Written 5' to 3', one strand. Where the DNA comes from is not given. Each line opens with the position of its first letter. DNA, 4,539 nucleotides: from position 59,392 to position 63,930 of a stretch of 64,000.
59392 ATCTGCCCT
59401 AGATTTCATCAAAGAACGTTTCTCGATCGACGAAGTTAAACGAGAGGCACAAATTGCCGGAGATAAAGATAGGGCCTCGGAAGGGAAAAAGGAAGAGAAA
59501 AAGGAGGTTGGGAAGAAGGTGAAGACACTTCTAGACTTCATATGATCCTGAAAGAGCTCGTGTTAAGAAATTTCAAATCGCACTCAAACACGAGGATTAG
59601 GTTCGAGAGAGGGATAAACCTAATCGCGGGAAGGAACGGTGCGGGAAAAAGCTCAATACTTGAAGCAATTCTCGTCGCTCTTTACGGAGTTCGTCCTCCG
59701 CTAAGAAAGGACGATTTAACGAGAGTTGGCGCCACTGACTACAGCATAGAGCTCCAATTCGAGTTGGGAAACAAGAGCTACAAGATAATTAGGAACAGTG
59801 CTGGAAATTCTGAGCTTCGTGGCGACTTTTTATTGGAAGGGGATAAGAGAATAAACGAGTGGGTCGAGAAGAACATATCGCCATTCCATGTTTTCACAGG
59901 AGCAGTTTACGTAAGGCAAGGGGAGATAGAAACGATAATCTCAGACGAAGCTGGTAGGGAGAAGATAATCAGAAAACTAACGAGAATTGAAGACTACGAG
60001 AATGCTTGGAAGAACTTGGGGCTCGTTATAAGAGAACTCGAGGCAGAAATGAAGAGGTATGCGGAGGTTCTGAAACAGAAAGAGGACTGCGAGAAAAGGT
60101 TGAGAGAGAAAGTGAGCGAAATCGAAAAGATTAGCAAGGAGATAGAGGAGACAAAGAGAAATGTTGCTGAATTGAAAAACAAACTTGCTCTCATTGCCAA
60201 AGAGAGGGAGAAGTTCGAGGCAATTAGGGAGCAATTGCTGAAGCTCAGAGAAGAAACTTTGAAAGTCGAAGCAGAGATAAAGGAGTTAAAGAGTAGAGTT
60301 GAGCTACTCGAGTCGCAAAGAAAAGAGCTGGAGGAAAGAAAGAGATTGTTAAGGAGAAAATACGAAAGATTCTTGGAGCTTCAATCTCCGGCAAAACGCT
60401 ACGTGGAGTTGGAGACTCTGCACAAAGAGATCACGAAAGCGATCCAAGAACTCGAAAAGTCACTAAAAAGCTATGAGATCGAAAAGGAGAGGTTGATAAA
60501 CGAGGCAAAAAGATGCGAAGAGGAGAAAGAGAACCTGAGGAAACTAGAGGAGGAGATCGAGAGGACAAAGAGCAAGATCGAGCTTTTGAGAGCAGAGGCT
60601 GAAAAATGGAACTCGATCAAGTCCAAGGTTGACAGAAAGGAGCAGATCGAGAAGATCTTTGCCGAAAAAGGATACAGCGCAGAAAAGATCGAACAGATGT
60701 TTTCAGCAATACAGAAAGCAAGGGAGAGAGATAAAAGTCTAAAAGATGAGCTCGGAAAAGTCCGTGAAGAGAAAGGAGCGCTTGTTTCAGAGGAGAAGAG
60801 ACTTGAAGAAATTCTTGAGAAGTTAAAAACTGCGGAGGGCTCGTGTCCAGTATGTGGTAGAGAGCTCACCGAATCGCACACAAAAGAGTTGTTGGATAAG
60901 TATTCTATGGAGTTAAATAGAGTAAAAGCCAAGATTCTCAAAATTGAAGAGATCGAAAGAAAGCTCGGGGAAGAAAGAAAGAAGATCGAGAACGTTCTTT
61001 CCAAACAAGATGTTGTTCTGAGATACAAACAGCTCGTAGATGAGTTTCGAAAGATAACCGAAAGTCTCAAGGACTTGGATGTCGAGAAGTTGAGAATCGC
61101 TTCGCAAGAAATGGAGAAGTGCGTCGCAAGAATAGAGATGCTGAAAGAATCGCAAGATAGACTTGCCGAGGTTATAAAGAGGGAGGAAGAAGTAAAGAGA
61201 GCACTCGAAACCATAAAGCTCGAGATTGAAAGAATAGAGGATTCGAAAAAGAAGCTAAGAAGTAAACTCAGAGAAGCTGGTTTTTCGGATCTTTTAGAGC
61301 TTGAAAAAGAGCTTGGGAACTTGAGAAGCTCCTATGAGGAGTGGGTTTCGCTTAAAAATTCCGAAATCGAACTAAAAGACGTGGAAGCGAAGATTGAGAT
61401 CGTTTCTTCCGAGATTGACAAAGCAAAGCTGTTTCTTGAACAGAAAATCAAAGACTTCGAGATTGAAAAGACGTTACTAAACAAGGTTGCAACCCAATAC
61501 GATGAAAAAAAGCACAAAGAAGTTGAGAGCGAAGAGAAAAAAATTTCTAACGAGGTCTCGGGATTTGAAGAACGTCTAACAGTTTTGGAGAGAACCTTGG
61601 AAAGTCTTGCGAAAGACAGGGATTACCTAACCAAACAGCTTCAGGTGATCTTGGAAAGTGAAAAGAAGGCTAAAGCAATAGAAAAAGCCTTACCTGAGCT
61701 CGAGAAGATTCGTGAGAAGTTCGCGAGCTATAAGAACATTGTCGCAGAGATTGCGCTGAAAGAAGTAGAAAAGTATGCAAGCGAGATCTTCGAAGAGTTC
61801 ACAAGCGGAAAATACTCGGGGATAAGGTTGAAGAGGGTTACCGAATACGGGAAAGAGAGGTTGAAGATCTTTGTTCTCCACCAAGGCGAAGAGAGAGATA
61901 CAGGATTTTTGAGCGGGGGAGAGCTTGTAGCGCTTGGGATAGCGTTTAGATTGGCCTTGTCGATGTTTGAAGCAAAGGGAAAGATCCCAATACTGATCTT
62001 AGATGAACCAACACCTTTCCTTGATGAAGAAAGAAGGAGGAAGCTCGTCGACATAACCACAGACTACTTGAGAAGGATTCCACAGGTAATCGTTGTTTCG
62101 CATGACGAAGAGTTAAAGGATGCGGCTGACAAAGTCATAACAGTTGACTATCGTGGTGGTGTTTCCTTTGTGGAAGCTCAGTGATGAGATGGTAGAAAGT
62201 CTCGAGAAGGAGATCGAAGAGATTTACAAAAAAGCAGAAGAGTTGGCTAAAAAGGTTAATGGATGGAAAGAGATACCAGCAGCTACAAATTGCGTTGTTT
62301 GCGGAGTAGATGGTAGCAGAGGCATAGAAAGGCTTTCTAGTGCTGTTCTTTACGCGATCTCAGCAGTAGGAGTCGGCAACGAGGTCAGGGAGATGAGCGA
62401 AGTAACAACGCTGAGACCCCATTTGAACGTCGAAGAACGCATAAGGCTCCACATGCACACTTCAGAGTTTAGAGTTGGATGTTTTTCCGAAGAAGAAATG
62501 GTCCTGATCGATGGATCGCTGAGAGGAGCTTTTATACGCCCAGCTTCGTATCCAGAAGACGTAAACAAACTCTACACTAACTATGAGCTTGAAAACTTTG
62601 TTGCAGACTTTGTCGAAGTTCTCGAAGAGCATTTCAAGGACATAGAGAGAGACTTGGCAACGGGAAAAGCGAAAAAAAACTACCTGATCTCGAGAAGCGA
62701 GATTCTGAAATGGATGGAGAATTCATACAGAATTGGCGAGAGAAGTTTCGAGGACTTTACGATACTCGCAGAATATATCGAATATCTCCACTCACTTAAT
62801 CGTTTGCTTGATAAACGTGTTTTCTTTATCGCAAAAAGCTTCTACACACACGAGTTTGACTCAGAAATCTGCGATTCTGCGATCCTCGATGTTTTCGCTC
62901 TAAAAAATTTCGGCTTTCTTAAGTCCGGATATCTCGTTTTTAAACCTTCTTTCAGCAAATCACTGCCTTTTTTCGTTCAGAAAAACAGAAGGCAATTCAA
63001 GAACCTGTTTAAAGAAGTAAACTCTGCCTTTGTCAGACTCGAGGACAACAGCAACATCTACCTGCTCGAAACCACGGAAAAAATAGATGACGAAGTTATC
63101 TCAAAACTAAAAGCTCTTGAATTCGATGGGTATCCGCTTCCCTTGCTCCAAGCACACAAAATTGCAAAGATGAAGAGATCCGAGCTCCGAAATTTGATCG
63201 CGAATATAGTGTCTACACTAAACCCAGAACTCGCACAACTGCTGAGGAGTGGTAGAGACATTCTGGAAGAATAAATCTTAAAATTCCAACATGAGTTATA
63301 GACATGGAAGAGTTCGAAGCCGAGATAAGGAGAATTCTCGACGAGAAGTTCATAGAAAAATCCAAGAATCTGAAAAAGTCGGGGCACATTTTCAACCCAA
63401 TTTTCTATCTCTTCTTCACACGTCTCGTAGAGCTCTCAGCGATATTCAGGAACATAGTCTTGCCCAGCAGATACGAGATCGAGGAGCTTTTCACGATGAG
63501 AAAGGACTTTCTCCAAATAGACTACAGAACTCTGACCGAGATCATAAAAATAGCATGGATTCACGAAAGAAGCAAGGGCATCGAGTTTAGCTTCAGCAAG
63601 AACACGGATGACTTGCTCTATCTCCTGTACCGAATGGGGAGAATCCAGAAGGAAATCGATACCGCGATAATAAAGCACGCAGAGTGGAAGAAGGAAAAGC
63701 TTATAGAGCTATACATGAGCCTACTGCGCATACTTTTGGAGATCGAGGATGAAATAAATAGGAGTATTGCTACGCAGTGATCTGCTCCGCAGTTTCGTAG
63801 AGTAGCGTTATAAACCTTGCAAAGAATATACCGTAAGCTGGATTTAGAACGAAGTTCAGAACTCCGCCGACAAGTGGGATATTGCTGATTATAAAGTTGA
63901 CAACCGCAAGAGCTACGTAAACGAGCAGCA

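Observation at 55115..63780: herA-mre11-rad50-nurA operon extended by an overlapping leader gene, a divergent COG1395-like HTH regulator and a trailing orphan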

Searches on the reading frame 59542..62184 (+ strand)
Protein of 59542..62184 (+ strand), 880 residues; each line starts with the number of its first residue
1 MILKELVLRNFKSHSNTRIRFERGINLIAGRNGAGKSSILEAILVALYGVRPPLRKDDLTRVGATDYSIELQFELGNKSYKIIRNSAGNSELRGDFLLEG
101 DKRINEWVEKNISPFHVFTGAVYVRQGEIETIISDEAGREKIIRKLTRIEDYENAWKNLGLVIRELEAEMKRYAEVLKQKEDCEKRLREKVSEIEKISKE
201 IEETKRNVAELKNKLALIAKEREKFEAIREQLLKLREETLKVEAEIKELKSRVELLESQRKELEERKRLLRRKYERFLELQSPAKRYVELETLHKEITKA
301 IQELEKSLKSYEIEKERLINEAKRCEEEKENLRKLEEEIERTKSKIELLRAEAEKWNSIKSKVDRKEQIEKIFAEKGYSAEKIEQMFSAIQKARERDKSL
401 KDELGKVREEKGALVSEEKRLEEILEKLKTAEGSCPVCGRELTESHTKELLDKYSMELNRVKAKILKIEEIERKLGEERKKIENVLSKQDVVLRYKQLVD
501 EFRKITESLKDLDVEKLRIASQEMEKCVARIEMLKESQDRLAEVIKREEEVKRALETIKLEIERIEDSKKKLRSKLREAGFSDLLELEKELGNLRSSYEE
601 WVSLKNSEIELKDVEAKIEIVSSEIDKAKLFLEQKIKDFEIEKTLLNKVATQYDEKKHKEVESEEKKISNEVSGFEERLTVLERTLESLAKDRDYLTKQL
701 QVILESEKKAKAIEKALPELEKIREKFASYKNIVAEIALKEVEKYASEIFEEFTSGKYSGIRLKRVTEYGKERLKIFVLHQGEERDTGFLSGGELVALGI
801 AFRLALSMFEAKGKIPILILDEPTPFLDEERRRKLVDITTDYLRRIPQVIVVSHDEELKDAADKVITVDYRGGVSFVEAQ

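Call 3: search_protein_families(library=pfam, proteins=[window:59542-62184:+], max_evalue=0.01)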
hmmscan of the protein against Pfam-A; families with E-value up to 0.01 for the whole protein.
window:59542-62184:+ (880 aa): 9 families
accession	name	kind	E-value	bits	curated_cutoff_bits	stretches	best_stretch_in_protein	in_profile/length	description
PF13476.12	AAA_23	-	6.5e-18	66.5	27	1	6-305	2-201/201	AAA domain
PF02463.25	SMC_N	-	7.9e-16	58.6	40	2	3-47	2-48/220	RecF/RecN/SMC N terminal domain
PF04423.19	Rad50_zn_hook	-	4.8e-12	45.9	24.3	1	416-465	3-52/52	Rad50 zinc hook motif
PF13514.12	AAA_27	-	1.8e-07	31.4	22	1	1-92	1-94/206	AAA domain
PF13555.12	AAA_29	-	3e-06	27.3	27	1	3-49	1-48/61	P-loop containing region of AAA domain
PF13175.12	AAA_15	-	5.3e-06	26.7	32.1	1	1-398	1-281/374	AAA ATPase domain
PF13304.12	AAA_21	-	1.2e-05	25.9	27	1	25-47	1-23/304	AAA domain, putative AbiEii toxin, Type IV TA system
PF13851.11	GAS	-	0.0028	17.5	32.3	1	163-268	28-130/200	Growth-arrest specific micro-tubule binding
PF13558.12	SbcC_Walker_B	-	0.003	18.2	27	1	784-839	27-88/90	SbcC/RAD50-like, Walker B motif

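Call 4: search_protein_families(library=ncbifam, proteins=[window:59542-62184:+], max_evalue=0.01)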
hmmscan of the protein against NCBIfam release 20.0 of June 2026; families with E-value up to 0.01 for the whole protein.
window:59542-62184:+ (880 aa): 49 families (the best 25 are shown)
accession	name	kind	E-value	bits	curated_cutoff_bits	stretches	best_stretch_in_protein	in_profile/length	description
NF003034.1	PRK03918.1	equivalog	1.3e-249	830.7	700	1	1-879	1-877/878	DNA double-strand break repair ATPase Rad50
NF041034.1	Rad50_Sulf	equivalog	7.6e-89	298.7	1000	1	1-878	1-867/872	DNA double-strand break repair ATPase Rad50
NF002244.0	PRK01156.1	equivalog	2.5e-72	244.3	847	1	1-878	1-892/895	DNA double-strand break repair ATPase Rad50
NF041035.1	Rad50_Halo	equivalog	1.1e-52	179.6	1000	1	1-869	1-867/883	DNA double-strand break repair ATPase Rad50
NF002572.0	PRK02224.1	equivalog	2.9e-51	174.8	1087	1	1-869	1-867/888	DNA double-strand break repair ATPase Rad50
NF045487.1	ASRP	equivalog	6.7e-49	167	300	3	17-268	8-235/593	archaea-specific SMC-related protein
NF053563.1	Rkd4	equivalog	6.6e-27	94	860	2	2-634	2-622/747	arcadin-4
TIGR02169.1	SMC_prok_A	equivalog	3.6e-24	84.6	729.4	3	3-266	2-281/1165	chromosome segregation protein SMC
TIGR00618.1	sbcc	subfamily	1.3e-19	69.7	478.5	2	4-722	4-726/1043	exonuclease subunit SbcC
TIGR00611.2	recf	equivalog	7.4e-19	68.1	172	2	3-89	1-88/339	DNA replication/repair protein RecF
TIGR02168.1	SMC_prok_B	equivalog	4.3e-16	57.9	567.35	3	181-484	682-981/1181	chromosome segregation protein SMC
TIGR03185.1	DNA_S_dndD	equivalog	8.1e-14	51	245.85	2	444-860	215-618/650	DNA sulfur modification protein DndD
NF045780.1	TrlF_fam_ATP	equivalog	7.8e-12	44.7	350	1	14-259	300-553/944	TrlF family AAA-like ATPase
NF010068.0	PRK13548.1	equivalog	2.4e-11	43.2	261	1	771-865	119-213/261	heme ABC transporter ATP-binding protein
NF010680.0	PRK14079.1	equivalog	3e-11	42.9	386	2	2-207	2-190/349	recombination protein F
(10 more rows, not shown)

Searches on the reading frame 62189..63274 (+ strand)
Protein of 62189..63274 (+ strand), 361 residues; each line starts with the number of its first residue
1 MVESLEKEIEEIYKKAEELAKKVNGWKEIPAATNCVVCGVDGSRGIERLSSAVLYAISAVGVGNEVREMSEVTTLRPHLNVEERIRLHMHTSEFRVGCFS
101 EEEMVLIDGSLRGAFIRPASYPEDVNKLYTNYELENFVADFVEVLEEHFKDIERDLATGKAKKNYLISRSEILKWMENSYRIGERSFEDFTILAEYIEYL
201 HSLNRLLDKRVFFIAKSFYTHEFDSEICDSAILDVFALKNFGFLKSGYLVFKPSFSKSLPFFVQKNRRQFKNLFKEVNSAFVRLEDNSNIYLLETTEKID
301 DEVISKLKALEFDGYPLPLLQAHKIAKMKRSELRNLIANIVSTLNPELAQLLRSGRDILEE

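Call 3: search_protein_families(library=pfam, proteins=[window:62189-63274:+], max_evalue=0.01)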
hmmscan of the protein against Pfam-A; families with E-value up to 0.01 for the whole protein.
window:62189-63274:+ (361 aa): 1 family
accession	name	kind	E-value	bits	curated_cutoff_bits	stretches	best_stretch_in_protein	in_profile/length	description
PF09376.16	NurA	-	1.1e-25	91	21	1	36-327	2-253/254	NurA domain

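Call 4: search_protein_families(library=ncbifam, proteins=[window:62189-63274:+], max_evalue=0.01)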
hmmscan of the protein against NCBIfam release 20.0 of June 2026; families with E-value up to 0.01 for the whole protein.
window:62189-63274:+ (361 aa): 2 families
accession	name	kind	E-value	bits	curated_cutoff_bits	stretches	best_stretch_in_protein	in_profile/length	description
NF041032.1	NurA_Pyro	equivalog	2.4e-58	198.1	650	2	2-180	9-199/450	DNA double-strand break repair nuclease NurA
NF041033.1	NurA_Sulf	equivalog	7.7e-15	55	400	1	195-341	173-315/331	DNA double-strand break repair nuclease NurA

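Call 64: search_protein_families(library=padloc, proteins=[window:62189-63271:+], max_evalue=0.001)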
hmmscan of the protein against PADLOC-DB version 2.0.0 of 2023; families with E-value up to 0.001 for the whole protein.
window:62189-63271:+ (361 aa): 0 families

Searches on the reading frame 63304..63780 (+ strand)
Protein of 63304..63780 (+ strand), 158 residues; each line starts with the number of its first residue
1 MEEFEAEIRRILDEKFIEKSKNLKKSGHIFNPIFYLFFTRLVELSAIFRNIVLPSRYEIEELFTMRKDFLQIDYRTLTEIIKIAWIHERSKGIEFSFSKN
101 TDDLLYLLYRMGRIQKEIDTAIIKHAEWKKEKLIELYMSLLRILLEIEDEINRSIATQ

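Call 3: search_protein_families(library=pfam, proteins=[window:63304-63780:+], max_evalue=0.01)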
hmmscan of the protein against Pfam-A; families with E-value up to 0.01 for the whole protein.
window:63304-63780:+ (158 aa): 1 family
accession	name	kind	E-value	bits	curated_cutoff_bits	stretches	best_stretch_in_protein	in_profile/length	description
PF21235.4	UBA_ARI1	-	0.0038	17.4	26.9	1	124-138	26-40/41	E3 ubiquitin-protein ligase ARIH1, UBA-like domain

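Call 4: search_protein_families(library=ncbifam, proteins=[window:63304-63780:+], max_evalue=0.01)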
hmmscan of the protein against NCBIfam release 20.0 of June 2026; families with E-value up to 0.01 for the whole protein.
window:63304-63780:+ (158 aa): 0 families

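Call 23: find_homologous_proteins(query=window:63304-63780:+, max_evalue=0.001)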
Query window:63304-63780:+ (158 aa): 55 proteins with E <= 0.001 among 171 candidates.
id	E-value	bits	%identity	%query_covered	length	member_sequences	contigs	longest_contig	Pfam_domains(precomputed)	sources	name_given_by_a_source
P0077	1.8e-89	315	94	100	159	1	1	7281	-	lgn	-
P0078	2.4e-89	315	96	100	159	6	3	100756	-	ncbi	ncbi:MAG: hypothetical protein QXO16_07775 [Archaeoglobaceae archaeon]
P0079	2.2e-85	302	90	100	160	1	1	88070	-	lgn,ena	-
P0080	1.3e-84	300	87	99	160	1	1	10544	-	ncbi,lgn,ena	-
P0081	4.4e-79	282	83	99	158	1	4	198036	-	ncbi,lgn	ncbi:MAG: hypothetical protein QXR27_03760 [Archaeoglobaceae archaeon]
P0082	1.3e-78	280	83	99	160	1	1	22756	-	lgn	-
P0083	3.2e-78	279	80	100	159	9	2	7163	-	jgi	jgi:hypothetical protein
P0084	8.1e-77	274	79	100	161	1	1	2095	-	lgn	-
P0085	1.3e-75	270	78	98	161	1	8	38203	-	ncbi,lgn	ncbi:MAG: hypothetical protein QXN34_05530 [Archaeoglobaceae archaeon]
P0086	2.2e-73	263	84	91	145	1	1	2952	-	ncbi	ncbi:MAG: hypothetical protein QXF29_05270, partial [Archaeoglobaceae archaeon]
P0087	6.9e-67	242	67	100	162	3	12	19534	-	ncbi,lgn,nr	ncbi:MAG: hypothetical protein PWQ58_1370 [Archaeoglobaceae archaeon]|nr:hypothetical protein [Archa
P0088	7.5e-67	242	69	100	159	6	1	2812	-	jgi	jgi:RNAse (barnase) inhibitor barstar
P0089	8.5e-67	242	66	100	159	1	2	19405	-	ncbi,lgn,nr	ncbi:MAG: hypothetical protein NZ872_01925 [Archaeoglobaceae archaeon]|nr:hypothetical protein [Arch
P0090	1.4e-66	241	69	100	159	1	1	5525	-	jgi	-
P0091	4.3e-66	240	67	100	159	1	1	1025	-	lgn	-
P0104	1.0e-58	216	61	98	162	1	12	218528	-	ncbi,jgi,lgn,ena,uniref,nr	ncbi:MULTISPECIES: hypothetical protein [unclassified Archaeoglobus]|jgi:hypothetical protein|uniref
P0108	1.8e-58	215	61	98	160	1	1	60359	-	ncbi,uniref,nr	ncbi:hypothetical protein [Archaeoglobus neptunius]|uniref:hypothetical protein n=1 Tax=Archaeoglobu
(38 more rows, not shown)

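Call 24: find_encoding_contigs(protein=P0104, flank=7000, max_places=2)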
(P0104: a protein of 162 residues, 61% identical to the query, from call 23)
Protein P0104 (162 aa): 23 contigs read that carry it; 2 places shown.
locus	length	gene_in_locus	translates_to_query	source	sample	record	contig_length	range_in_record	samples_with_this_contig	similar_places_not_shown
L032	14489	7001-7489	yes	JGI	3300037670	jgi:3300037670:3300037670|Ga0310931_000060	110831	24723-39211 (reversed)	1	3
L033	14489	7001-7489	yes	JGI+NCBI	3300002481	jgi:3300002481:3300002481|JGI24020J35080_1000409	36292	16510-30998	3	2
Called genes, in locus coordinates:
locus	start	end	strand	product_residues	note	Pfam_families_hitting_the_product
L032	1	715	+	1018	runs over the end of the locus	PF00133:tRNA-synt_1, PF09334:tRNA-synt_1g, PF08264:Anticodon_1, PF19302:DUF5915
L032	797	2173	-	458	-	PF09861:Lar_N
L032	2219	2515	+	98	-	PF01106:NifU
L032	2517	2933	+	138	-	PF27425:AF0631_N, PF27426:AF0631_C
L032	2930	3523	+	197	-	PF01988:VIT1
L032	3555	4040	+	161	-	PF00694:Aconitase_C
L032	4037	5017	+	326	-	PF00180:Iso_dh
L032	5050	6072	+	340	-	PF12797:Fer4_2 (faint), PF12838:Fer4_7 (faint), PF00037:Fer4, PF14697:Fer4_21, PF13187:Fer4_9 (weak)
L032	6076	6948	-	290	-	PF07521:RMMBL (weak)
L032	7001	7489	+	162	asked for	-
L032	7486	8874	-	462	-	PF00586:AIRS, PF02769:AIRS_C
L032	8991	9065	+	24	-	-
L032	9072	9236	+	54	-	-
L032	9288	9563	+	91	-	-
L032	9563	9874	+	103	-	-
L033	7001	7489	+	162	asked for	-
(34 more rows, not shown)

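Call 25: find_encoding_contigs(protein=P0108, flank=7000, max_places=1)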
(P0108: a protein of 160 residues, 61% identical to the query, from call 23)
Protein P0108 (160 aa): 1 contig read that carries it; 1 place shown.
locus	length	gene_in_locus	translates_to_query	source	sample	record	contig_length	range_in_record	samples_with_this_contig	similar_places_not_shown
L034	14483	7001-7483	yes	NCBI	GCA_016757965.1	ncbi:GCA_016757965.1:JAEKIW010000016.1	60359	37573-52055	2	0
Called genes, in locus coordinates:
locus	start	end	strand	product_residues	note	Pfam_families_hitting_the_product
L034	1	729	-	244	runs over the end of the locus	PF01022:HTH_5 (weak), PF08350:FilR1_middle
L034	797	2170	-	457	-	PF09861:Lar_N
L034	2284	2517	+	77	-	PF01106:NifU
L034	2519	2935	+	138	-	PF27425:AF0631_N, PF27426:AF0631_C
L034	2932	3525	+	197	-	PF01988:VIT1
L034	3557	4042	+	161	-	PF00694:Aconitase_C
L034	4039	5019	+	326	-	PF00180:Iso_dh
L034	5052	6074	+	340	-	PF12838:Fer4_7 (faint), PF00037:Fer4 (weak), PF14697:Fer4_21 (weak)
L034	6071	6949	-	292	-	-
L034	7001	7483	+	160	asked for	-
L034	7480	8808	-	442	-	PF00586:AIRS, PF02769:AIRS_C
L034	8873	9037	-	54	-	PF00301:Rubredoxin, PF21349:RUBY_RBDX (faint)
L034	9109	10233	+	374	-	PF22025:ThiI_fer, PF22023:Pus10_THUMP_arc (weak), PF02926:THUMP, PF02568:ThiI, PF06508:QueC (weak)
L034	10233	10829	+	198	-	PF01973:MptE-like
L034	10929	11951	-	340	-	PF01008:IF-2B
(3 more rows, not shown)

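Call 51: predict_structure(alignment_id=A3)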
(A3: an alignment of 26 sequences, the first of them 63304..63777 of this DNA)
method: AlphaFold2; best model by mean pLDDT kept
length: 158 residues; sequences in the alignment: 26
mean_pLDDT: 86.2   pTM: 0.78
mean pLDDT of the five models: 86.2, 85.9, 85.4, 84.7, 84.6
residues with pLDDT >= 90: 94; 70-90: 39; 50-70: 25; < 50: 0
segments of 3 or more residues with pLDDT < 50: none
pLDDT, mean of each block of 10 residues (from residue 1): 96 94 85 92 93 94 81 59 71 62 81 93 96 97 97 90
secondary structure, 60 per line:
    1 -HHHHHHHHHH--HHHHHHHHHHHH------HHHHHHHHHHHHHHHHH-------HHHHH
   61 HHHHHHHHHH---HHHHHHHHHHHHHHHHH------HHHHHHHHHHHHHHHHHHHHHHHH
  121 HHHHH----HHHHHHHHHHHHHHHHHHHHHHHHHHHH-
elements in order: H2-11 H14-25 H32-48 H56-70 H74-90 H97-125 H130-157

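Call 63: search_protein_families(library=phrogs, proteins=[window:63304-63777:+], max_evalue=0.01)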
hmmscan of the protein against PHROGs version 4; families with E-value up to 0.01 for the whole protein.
window:63304-63777:+ (158 aa): 0 families

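Call 64: search_protein_families(library=padloc, proteins=[window:63304-63777:+], max_evalue=0.001)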
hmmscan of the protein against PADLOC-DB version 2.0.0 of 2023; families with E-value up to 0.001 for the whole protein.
window:63304-63777:+ (158 aa): 0 families
